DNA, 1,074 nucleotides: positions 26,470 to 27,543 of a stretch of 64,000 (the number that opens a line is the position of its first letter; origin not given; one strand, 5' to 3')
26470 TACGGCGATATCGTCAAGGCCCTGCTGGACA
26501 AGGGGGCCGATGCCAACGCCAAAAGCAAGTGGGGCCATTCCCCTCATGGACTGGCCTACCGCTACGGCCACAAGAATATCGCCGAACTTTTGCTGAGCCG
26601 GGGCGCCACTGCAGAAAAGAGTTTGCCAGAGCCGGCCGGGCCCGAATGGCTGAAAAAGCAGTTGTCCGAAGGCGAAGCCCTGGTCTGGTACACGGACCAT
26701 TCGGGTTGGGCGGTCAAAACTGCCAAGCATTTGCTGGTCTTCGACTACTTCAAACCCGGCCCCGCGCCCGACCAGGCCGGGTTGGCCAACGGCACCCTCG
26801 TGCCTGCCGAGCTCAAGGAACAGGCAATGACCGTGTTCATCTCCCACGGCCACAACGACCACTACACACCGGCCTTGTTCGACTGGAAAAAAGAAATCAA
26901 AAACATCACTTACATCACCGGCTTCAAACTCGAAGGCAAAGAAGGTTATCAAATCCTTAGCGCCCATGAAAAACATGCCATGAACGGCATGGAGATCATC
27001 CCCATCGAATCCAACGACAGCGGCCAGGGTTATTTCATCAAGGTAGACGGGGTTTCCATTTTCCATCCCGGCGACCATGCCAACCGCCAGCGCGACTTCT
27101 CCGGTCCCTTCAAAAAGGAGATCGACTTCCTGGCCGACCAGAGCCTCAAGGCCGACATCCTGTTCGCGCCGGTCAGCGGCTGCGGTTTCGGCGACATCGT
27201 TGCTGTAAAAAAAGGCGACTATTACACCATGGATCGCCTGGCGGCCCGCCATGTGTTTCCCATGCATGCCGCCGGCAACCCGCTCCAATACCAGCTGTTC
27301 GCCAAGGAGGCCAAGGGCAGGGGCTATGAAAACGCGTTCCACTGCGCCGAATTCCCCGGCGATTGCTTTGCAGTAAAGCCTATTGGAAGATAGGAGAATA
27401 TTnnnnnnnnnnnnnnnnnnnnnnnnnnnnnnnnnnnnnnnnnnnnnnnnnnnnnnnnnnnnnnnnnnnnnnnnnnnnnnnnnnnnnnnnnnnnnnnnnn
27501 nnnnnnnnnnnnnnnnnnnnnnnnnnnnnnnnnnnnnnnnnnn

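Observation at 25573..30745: Two paralogous genes for secreted ankyrin-repeat + MBL-fold fusion proteins flanking a foreign-looking SBBP beta-propeller gene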

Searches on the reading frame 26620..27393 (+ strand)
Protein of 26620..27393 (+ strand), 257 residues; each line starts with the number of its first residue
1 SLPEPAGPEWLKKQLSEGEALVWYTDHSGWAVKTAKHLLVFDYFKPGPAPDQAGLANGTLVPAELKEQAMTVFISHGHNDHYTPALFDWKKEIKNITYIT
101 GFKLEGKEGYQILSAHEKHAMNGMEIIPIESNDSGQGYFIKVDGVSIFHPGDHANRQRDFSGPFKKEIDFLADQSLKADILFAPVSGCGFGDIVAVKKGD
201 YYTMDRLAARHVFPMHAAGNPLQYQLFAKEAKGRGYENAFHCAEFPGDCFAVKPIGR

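Call 6: search_solved_structures(query=window:26641-27390:+, max_evalue=1, show_alignments=2)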
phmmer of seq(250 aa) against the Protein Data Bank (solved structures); distinct sequences matched with E-value up to 1: 4.
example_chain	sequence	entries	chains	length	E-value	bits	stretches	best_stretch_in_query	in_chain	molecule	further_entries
8a5f_A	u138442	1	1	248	0.61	13.1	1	8-40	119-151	Endonuclease III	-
8a5c_A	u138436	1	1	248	0.62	13.1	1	8-40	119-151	Endonuclease III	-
4unf_A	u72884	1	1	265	0.67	13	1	8-40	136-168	ENDONUCLEASE III-1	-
7qqj_A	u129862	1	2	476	0.88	12.6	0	83-176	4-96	Sucrose phosphorylase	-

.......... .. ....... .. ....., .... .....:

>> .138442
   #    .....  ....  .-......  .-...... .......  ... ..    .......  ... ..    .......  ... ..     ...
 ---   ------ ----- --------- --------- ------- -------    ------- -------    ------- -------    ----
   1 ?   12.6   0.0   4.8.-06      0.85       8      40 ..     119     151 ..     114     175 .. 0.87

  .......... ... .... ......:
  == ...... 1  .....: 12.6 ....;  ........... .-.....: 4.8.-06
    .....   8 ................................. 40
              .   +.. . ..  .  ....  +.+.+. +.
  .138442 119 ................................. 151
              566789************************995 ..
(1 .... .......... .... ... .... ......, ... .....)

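Call 7: find_homologous_proteins(query=window:26641-27390:+, max_evalue=0.001)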
Query seq(250 aa) (250 aa): 57 proteins with E <= 0.001 among 359 candidates.
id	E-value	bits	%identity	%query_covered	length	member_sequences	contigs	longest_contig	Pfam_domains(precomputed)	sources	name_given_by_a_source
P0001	1.7e-142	492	82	98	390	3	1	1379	PF13606.13,PF13857.13,PF12796.14,PF00023.37,PF13637.13,PF13483.13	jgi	jgi:L-ascorbate metabolism protein UlaG (beta-lactamase superfamily)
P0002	2.0e-138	479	79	100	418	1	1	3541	PF13606.13,PF13857.13,PF12796.14,PF00023.37,PF13637.13,PF13483.13,PF24521.3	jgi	jgi:L-ascorbate metabolism protein UlaG (beta-lactamase superfamily)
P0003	4.8e-137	474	80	98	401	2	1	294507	PF13606.13,PF13857.13,PF12796.14,PF00023.37,PF13637.13,PF13483.13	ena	-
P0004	2.7e-135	468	79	98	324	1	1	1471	PF13606.13,PF13857.13,PF12796.14,PF00023.37,PF13637.13,PF13483.13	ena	-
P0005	5.0e-120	418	78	89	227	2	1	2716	PF13483.13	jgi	jgi:L-ascorbate metabolism protein UlaG (beta-lactamase superfamily)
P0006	6.2e-115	402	76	90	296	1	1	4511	PF12796.14,PF00023.37,PF13483.13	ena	-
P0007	8.0e-110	385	68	97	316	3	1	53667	PF13483.13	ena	-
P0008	3.3e-109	383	68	99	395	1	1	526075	PF13606.13,PF13857.13,PF12796.14,PF00023.37,PF13637.13,PF13483.13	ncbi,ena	-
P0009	2.1e-105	370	78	83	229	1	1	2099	PF13483.13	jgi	jgi:L-ascorbate metabolism protein UlaG (beta-lactamase superfamily)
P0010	1.1e-103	365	64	99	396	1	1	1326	PF13606.13,PF13857.13,PF12796.14,PF00023.37,PF13637.13,PF13483.13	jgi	jgi:L-ascorbate metabolism protein UlaG (beta-lactamase superfamily)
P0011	2.9e-100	354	61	99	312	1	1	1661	PF13483.13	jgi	jgi:L-ascorbate metabolism protein UlaG (beta-lactamase superfamily)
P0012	6.7e-95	336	66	86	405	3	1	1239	PF13606.13,PF13857.13,PF12796.14,PF00023.37,PF13637.13,PF13483.13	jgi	jgi:L-ascorbate metabolism protein UlaG (beta-lactamase superfamily)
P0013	1.7e-90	322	60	98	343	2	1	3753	PF13606.13,PF13857.13,PF12796.14,PF00023.37,PF13637.13,PF13483.13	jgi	jgi:L-ascorbate metabolism protein UlaG (beta-lactamase superfamily)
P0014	6.3e-90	320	58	97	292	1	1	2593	PF13483.13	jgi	jgi:L-ascorbate metabolism protein UlaG (beta-lactamase superfamily)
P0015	8.3e-88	313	71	76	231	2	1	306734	PF13483.13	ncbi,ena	-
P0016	7.6e-87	310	54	98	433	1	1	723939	PF13606.13,PF13857.13,PF12796.14,PF00023.37,PF13637.13,PF13483.13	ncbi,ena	-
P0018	8.6e-83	296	53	97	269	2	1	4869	PF13483.13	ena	-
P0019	4.7e-78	281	53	94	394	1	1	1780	PF13483.13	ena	-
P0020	1.4e-77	279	59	89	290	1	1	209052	PF13483.13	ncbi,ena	-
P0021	2.9e-76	275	49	96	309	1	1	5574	PF13483.13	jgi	jgi:L-ascorbate metabolism protein UlaG (beta-lactamase superfamily)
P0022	9.5e-76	273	51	95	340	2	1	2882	PF13606.13,PF13857.13,PF12796.14,PF00023.37,PF13637.13,PF13483.13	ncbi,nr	ncbi:MAG: MBL fold metallo-hydrolase [Candidatus Edwardsbacteria bacterium]|nr:MBL fold metallo-hydr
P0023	3.1e-74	268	71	69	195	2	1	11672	PF13483.13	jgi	jgi:hypothetical protein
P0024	1.4e-73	266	78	63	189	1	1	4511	PF13483.13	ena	-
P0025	2.4e-72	262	48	88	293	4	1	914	PF13483.13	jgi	jgi:L-ascorbate metabolism protein UlaG (beta-lactamase superfamily)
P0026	3.7e-72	261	79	60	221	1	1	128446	PF13483.13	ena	-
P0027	1.6e-71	259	47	95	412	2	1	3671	PF13606.13,PF13857.13,PF12796.14,PF00023.37,PF13637.13,PF13483.13,PF24521.3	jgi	jgi:L-ascorbate metabolism protein UlaG (beta-lactamase superfamily)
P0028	2.0e-71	259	45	97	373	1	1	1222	PF13606.13,PF13857.13,PF12796.14,PF00023.37,PF13637.13,PF13483.13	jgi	jgi:L-ascorbate metabolism protein UlaG (beta-lactamase superfamily)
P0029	1.7e-69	253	49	96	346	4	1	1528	PF13606.13,PF13857.13,PF12796.14,PF00023.37,PF13637.13,PF13483.13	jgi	jgi:L-ascorbate metabolism protein UlaG (beta-lactamase superfamily)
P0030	1.5e-68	250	45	97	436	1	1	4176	PF13606.13,PF13857.13,PF12796.14,PF00023.37,PF13637.13,PF13483.13,PF24521.3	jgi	jgi:L-ascorbate metabolism protein UlaG (beta-lactamase superfamily)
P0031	7.1e-68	247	65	69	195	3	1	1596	PF13483.13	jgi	jgi:L-ascorbate metabolism protein UlaG (beta-lactamase superfamily)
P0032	1.7e-67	246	47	96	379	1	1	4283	PF13606.13,PF13857.13,PF12796.14,PF00023.37,PF13637.13,PF13483.13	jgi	jgi:L-ascorbate metabolism protein UlaG (beta-lactamase superfamily)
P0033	2.0e-67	246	46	96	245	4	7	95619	PF13483.13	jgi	-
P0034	5.2e-67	245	48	87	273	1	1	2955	PF13483.13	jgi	-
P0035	7.9e-64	234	44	90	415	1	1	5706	PF13606.13,PF13857.13,PF12796.14,PF00023.37,PF13637.13,PF13483.13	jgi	jgi:L-ascorbate metabolism protein UlaG (beta-lactamase superfamily)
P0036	3.0e-62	229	56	73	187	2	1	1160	PF13483.13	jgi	-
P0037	5.2e-62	228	70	58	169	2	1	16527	PF13483.13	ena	-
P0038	5.8e-58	215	42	96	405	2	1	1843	PF13606.13,PF13857.13,PF12796.14,PF00023.37,PF13637.13,PF13483.13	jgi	jgi:L-ascorbate metabolism protein UlaG (beta-lactamase superfamily)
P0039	1.3e-57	214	48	81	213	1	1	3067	PF13483.13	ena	-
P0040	2.2e-57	213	46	88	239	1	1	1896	PF13483.13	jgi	jgi:L-ascorbate metabolism protein UlaG (beta-lactamase superfamily)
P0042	9.8e-57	211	45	86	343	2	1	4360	PF13606.13,PF13857.13,PF12796.14,PF00023.37,PF13637.13,PF13483.13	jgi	jgi:hypothetical protein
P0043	3.2e-52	196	60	62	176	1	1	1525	PF13483.13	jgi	jgi:L-ascorbate metabolism protein UlaG (beta-lactamase superfamily)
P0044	3.5e-52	196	41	95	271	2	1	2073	PF12706.14,PF13483.13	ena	-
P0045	1.3e-51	194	43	84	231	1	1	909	PF13483.13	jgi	jgi:L-ascorbate metabolism protein UlaG (beta-lactamase superfamily)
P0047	1.0e-46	178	41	94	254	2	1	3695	PF13483.13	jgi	-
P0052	3.0e-27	114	36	96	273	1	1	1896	PF13483.13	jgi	jgi:L-ascorbate metabolism protein UlaG (beta-lactamase superfamily)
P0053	2.5e-26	111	36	69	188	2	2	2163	PF13483.13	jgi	-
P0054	1.5e-24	105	34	92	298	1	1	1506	PF13483.13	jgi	jgi:L-ascorbate metabolism protein UlaG (beta-lactamase superfamily)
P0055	1.5e-24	105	33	85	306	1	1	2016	PF13483.13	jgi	jgi:L-ascorbate metabolism protein UlaG (beta-lactamase superfamily)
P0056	1.5e-22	99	34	92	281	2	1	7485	PF13483.13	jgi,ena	-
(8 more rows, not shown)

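Call 10: find_related_loci(query=window:26620-27393:+, collection=genome_contigs, flank=8000)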
Query window:26620-27393:+ (257 aa) in genome_contigs; peptide patterns used: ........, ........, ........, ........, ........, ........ (x = any residue, [..] = any of these).
63 stretches matched a pattern; 1 encode a relative of the query (tblastn E <= 1e-3); 1 distinct loci.
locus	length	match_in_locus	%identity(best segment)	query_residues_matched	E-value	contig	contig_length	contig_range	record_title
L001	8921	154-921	82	2-257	2e-148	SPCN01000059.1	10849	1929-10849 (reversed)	MAG: Chrysiogenales bacterium isolate das_tool.metabat2.18 k141_380365, whole genome shotgun sequence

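Call 12: find_encoding_contigs(protein=P0003, flank=8000, max_places=3)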
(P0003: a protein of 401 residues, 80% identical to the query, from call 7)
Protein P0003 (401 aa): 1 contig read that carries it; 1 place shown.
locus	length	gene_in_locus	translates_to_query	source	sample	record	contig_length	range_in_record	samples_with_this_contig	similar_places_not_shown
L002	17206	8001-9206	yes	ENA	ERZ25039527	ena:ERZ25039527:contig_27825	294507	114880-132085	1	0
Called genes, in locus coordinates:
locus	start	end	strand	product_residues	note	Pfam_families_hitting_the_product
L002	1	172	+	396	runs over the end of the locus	-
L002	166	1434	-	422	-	PF01743:PolyA_pol, PF12627:PolyA_pol_RNAbd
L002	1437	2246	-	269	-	PF01875:Memo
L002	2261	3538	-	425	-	PF01979:Amidohydro_1, PF07969:Amidohydro_3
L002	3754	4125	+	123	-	PF00392:GntR, PF13730:HTH_36 (faint)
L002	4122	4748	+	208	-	PF04542:Sigma70_r2, PF08281:Sigma70_r4_2, PF04545:Sigma70_r4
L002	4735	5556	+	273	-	PF02463:SMC_N (faint), PF00005:ABC_tran, PF13304:AAA_21 (weak)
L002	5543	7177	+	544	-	PF12679:ABC2_membrane_2 (weak)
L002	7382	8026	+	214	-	PF12796:Ank_2, PF13637:Ank_4, PF13857:Ank_5 (weak), PF00023:Ank, PF13606:Ank_3 (weak), PF13637:Ank_4, PF13637:Ank_4, PF12796:Ank_2, +6 more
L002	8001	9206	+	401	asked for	PF12796:Ank_2, PF13857:Ank_5 (faint), PF13606:Ank_3 (faint), PF12796:Ank_2, PF00023:Ank, PF13637:Ank_4 (weak), PF13483:Lactamase_B_3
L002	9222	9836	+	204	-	-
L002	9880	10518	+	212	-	PF12796:Ank_2, PF13606:Ank_3 (faint), PF13857:Ank_5 (weak), PF00023:Ank (weak), PF13637:Ank_4 (weak)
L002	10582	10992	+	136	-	-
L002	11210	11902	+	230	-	-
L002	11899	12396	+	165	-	PF19313:DUF5916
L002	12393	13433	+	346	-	-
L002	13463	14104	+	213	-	PF13489:Methyltransf_23, PF01209:Ubie_methyltran, PF13847:Methyltransf_31, PF13649:Methyltransf_25, PF08241:Methyltransf_11, PF08242:Methyltransf_12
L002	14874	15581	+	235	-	PF00324:AA_permease, PF13520:AA_permease_2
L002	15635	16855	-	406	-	PF00091:Tubulin, PF12327:FtsZ_C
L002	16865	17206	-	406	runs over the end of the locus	PF11104:PilM_2 (faint), PF02491:SHS2_FTSA, PF06277:EutA, PF06723:MreB_Mbl, PF14450:FtsA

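Call 13: find_encoding_contigs(protein=P0008, flank=8000, max_places=3)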
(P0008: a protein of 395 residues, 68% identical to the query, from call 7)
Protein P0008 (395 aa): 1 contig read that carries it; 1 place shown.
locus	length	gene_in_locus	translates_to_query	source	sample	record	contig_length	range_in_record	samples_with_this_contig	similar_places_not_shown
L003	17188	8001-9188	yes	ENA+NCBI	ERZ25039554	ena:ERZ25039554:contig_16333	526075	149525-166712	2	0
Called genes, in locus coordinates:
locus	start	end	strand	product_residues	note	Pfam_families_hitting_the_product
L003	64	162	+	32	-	-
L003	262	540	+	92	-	-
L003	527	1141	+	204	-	-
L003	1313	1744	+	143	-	PF00392:GntR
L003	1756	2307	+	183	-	PF04542:Sigma70_r2, PF08281:Sigma70_r4_2, PF04545:Sigma70_r4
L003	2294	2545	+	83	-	PF20703:nSTAND1 (weak), PF13555:AAA_29 (faint), PF00005:ABC_tran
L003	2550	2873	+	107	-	-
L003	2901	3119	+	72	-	-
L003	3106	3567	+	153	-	-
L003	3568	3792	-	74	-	-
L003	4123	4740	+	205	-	-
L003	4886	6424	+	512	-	PF06739:SBBP (faint)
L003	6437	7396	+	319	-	PF26549:Tricorn_N (faint), PF07676:PD40 (weak)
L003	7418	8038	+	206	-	PF24521:Ank_KRIT1 (weak), PF12796:Ank_2, PF13637:Ank_4 (weak), PF00023:Ank (weak), PF13637:Ank_4, PF13857:Ank_5 (weak), PF00023:Ank (weak), PF13637:Ank_4 (weak), +1 more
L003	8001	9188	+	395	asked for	PF12796:Ank_2, PF13606:Ank_3 (faint), PF13637:Ank_4 (weak), PF13857:Ank_5 (weak), PF00023:Ank (weak), PF12796:Ank_2, PF13483:Lactamase_B_3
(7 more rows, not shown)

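Call 26: predict_structure(alignment_id=A1)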
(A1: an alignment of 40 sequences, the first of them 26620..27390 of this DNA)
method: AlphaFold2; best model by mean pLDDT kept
length: 257 residues; sequences in the alignment: 40
mean_pLDDT: 94.3   pTM: 0.93
mean pLDDT of the five models: 94.3, 94.2, 93.9, 92.3, 92.2
residues with pLDDT >= 90: 223; 70-90: 29; 50-70: 4; < 50: 1
segments of 3 or more residues with pLDDT < 50: none
pLDDT, mean of each block of 10 residues (from residue 1): 79 97 96 98 91 92 96 95 94 97 94 98 98 94 98 94 97 98 85 93 98 92 95 98 96 83
secondary structure, 60 per line:
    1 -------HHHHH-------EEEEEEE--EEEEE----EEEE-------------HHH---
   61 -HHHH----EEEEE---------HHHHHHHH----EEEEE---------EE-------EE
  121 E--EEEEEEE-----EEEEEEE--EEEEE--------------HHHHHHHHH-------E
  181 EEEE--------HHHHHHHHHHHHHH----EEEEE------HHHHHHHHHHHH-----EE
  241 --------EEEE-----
elements in order: H8-12 E20-26 E29-33 E38-41 H62-65 E70-74 H84-91 E96-100 E119-121 E124-130 E136-142 E145-149 H164-172 E180-184 H193-206 E211-215 H222-233 E249-252
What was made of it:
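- On Metallo-beta-lactamase fold, Pfam PF13483 (Lactamase_B_3 / UPF0173-UlaG-like): AF2 model pLDDT 94.3 (call 26).
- Fold: the AF2 C-domain model has pLDDT 94.3 (call 26).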

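Call 29: fold_search(model_id=the predicted structure, library=pdb)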
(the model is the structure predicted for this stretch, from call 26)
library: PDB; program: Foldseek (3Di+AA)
matches with E <= 10: 1060; with E <= 0.001: 148
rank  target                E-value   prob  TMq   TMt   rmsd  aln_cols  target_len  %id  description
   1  2wym_E                1.7e-14  1.00  0.63  0.55   6.4       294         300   18  Structure of a metallo-b-lactamase (released 2010-04-14)
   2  2wyl_C                2.1e-14  1.00  0.65  0.57   6.7       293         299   17  Apo structure of a metallo-b-lactamase (released 2010-04-14)
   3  2wyl_E                4.9e-14  1.00  0.65  0.57   6.3       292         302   17  Apo structure of a metallo-b-lactamase (released 2010-04-14)
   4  2wyl_D                5.2e-14  1.00  0.65  0.57   6.5       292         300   18  Apo structure of a metallo-b-lactamase (released 2010-04-14)
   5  2wym_B                5.5e-14  1.00  0.63  0.55   6.3       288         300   17  Structure of a metallo-b-lactamase (released 2010-04-14)
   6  2wyl_B                7.1e-14  1.00  0.67  0.58   6.0       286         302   17  Apo structure of a metallo-b-lactamase (released 2010-04-14)
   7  2wym_C                8.5e-14  1.00  0.65  0.57   6.4       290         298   18  Structure of a metallo-b-lactamase (released 2010-04-14)
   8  2wym_A                9.6e-14  1.00  0.66  0.57   6.4       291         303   17  Structure of a metallo-b-lactamase (released 2010-04-14)
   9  2wyl_A                1.4e-13  1.00  0.65  0.56   6.8       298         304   17  Apo structure of a metallo-b-lactamase (released 2010-04-14)
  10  3x2z_A                2.2e-13  1.00  0.59  0.66   5.5       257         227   20  Crystal structure of metallo-beta-lactamase in complex with nickel from Thermotoga maritima (released 2016-02-17)
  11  3x2y_A                2.3e-13  1.00  0.64  0.71   3.8       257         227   19  Crystal structure of metallo-beta-lactamase H8A from Thermotoga maritima (released 2016-02-17)
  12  2wym_F                2.8e-13  1.00  0.66  0.58   6.3       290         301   16  Structure of a metallo-b-lactamase (released 2010-04-14)
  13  3bv6_A                2.8e-13  1.00  0.65  0.49   8.3       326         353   15  Crystal structure of uncharacterized metallo protein from Vibrio cholerae with beta-lactamase like fold (released 2008-01-29)
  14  3bv6_B                2.9e-13  1.00  0.65  0.49   8.1       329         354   14  Crystal structure of uncharacterized metallo protein from Vibrio cholerae with beta-lactamase like fold (released 2008-01-29)
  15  8a90_B                6.2e-13  1.00  0.65  0.34   6.9       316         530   13  Crystal structure of FrsH (released 2023-07-12)
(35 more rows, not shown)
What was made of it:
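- Foldseek top hits are UlaG, TM_1162, 3bv6 and Igni18 (call 29).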
